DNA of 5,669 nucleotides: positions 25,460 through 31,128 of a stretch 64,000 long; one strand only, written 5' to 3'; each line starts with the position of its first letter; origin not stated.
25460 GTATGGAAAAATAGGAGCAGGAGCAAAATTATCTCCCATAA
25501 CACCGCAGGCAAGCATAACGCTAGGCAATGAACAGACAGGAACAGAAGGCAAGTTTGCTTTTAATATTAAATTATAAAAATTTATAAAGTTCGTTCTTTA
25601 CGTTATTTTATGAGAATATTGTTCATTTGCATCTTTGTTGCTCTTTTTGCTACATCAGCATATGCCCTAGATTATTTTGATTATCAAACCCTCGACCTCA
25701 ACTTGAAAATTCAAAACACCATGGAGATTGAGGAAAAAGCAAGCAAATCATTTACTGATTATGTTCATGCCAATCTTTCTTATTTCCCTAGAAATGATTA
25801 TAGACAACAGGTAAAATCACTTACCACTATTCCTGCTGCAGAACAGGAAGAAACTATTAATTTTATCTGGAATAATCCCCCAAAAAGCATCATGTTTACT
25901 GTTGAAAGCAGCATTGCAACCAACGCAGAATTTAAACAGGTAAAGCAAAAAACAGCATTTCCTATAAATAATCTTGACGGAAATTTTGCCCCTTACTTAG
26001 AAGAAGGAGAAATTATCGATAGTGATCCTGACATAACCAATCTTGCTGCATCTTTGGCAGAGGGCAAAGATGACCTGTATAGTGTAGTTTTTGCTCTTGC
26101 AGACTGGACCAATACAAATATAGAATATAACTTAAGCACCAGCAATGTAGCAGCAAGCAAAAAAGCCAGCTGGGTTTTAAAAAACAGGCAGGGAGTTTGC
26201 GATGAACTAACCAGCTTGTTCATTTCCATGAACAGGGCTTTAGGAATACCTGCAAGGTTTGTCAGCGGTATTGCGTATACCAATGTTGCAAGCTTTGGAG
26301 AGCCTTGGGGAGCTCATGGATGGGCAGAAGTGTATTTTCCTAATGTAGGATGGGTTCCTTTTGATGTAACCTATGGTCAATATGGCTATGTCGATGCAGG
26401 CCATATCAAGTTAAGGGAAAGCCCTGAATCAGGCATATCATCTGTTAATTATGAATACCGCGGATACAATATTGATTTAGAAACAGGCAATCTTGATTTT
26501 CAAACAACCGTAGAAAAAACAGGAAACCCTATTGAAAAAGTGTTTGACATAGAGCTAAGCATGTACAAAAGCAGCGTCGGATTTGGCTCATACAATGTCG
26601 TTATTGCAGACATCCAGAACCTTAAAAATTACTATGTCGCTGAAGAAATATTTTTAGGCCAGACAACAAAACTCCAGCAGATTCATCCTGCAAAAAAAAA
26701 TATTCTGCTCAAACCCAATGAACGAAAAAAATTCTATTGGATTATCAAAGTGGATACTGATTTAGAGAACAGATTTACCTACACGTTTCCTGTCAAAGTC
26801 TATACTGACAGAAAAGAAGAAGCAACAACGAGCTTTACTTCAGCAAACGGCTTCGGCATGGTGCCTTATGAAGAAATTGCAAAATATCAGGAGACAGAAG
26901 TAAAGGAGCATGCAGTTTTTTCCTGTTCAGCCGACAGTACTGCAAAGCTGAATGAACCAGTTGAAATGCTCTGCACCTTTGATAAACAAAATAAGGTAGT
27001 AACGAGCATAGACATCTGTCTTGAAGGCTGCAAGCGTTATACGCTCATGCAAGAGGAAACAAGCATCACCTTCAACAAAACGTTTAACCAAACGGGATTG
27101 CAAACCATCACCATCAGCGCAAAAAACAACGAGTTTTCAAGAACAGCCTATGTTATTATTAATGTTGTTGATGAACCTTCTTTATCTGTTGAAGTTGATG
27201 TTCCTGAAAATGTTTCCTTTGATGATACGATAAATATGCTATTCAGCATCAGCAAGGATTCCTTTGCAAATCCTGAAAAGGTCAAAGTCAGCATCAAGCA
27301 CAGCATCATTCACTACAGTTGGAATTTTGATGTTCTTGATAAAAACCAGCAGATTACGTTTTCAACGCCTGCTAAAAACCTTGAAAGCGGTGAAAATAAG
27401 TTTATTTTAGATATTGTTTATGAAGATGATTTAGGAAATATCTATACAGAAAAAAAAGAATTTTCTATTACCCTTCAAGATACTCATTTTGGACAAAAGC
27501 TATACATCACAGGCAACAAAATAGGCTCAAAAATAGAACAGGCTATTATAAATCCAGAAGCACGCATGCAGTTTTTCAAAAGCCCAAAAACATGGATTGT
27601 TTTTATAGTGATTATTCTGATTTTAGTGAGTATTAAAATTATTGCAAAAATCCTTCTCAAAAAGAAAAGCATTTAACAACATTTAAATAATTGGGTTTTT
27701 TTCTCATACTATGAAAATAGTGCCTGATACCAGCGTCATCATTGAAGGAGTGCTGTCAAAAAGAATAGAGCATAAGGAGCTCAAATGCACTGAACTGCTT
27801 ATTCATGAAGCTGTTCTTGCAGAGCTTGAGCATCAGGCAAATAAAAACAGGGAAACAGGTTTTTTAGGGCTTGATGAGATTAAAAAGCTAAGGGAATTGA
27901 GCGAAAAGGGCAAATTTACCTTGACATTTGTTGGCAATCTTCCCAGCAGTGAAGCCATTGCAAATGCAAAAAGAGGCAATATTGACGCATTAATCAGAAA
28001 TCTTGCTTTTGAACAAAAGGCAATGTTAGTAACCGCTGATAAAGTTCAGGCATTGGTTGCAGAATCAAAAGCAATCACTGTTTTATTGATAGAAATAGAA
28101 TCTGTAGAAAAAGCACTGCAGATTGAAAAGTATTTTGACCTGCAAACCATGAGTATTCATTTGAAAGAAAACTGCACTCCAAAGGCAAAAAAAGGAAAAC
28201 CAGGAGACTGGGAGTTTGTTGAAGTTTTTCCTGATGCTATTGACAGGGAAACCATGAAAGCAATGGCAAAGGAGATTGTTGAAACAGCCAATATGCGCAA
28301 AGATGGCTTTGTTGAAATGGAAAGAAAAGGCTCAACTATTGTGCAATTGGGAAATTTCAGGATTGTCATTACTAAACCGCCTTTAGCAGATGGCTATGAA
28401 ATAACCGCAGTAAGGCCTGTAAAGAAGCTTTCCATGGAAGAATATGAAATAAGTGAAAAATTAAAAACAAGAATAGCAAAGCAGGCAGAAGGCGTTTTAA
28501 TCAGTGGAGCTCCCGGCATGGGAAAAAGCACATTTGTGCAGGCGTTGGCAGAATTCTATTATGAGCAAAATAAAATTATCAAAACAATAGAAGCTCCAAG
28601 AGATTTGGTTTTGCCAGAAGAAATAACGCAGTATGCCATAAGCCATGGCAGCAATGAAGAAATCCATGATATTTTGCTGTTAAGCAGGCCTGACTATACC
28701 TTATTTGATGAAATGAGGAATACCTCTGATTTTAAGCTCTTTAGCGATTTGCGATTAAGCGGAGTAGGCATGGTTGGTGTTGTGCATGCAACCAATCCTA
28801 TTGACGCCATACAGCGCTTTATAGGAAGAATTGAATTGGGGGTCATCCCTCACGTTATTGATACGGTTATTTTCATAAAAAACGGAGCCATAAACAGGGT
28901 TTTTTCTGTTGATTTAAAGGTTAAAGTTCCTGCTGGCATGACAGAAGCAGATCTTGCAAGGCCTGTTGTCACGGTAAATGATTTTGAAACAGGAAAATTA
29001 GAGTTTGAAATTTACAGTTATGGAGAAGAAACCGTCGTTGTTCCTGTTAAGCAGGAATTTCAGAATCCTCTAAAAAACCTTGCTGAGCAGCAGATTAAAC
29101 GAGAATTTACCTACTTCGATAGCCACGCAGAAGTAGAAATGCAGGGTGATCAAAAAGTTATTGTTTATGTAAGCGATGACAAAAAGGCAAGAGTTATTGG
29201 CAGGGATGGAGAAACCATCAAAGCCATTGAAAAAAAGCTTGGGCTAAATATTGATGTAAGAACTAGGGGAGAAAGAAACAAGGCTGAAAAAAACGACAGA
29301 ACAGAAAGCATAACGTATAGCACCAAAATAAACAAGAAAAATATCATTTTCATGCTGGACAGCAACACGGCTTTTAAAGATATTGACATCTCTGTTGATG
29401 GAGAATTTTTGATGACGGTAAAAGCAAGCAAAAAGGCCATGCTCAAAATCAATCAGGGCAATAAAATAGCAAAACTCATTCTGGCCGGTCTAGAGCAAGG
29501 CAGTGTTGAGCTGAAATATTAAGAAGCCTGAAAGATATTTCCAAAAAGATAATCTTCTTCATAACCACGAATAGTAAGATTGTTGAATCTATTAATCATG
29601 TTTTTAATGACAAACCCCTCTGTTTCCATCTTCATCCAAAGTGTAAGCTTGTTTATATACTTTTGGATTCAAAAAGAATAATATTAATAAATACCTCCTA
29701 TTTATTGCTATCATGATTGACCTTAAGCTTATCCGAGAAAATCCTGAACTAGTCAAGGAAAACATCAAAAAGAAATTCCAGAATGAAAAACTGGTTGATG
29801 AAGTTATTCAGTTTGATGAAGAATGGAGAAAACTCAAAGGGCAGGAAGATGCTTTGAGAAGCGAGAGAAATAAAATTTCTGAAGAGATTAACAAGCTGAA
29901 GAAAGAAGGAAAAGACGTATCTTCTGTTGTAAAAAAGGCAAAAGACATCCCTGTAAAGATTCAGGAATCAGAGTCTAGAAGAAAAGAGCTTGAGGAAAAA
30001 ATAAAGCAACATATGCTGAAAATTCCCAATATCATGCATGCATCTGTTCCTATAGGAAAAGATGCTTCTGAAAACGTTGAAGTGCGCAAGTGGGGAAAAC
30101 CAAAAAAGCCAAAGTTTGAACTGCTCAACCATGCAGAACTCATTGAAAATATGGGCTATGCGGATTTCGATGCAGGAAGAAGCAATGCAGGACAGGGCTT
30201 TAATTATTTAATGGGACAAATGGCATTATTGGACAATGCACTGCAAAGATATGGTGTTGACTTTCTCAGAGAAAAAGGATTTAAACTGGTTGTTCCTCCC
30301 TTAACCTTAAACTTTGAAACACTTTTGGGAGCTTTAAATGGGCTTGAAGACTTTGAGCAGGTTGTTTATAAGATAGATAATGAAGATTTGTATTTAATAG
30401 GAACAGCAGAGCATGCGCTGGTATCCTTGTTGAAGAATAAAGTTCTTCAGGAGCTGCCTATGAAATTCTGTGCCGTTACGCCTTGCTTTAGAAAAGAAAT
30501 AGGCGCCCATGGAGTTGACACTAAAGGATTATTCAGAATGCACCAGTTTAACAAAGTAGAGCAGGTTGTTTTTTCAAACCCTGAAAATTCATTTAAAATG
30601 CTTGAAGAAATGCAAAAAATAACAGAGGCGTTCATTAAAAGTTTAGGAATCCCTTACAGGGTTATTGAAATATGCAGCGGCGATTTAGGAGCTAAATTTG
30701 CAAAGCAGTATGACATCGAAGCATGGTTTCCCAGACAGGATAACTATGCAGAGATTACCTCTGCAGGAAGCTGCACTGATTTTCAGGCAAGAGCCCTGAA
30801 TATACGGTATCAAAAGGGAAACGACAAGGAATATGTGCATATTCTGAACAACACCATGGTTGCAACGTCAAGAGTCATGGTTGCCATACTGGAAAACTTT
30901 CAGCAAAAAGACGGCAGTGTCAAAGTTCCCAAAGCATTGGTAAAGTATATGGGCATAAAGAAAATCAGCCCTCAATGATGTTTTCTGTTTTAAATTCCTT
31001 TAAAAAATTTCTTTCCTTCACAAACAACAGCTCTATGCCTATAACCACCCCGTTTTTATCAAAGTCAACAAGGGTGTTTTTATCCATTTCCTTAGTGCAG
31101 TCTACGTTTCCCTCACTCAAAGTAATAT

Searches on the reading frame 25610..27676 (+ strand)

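Call 11: search_protein_families(library=pfam, proteins=[window:25610-27676:+], max_evalue=0.001)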
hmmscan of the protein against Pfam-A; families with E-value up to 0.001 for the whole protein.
window:25610-27676:+ (688 aa): 1 family
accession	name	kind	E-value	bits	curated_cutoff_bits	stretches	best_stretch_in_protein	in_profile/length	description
PF01841.26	Transglut_core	-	9e-28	97.1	23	1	144-252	2-107/108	Transglutaminase-like superfamily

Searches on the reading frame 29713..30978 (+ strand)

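Call 41: search_protein_families(library=pfam, proteins=[window:29713-30978:+], max_evalue=0.00001)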
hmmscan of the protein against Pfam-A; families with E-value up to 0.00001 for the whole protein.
window:29713-30978:+ (421 aa): 2 families
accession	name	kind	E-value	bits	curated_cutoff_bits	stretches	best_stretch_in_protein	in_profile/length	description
PF00587.30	tRNA-synt_2b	-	8.9e-38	130.6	29.3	1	221-396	5-179/179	tRNA synthetase class II core domain (G, H, P, S and T)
PF02403.27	Seryl_tRNA_N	-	1.1e-27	96.8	28.2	1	1-107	1-107/108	Seryl-tRNA synthetase N-terminal domain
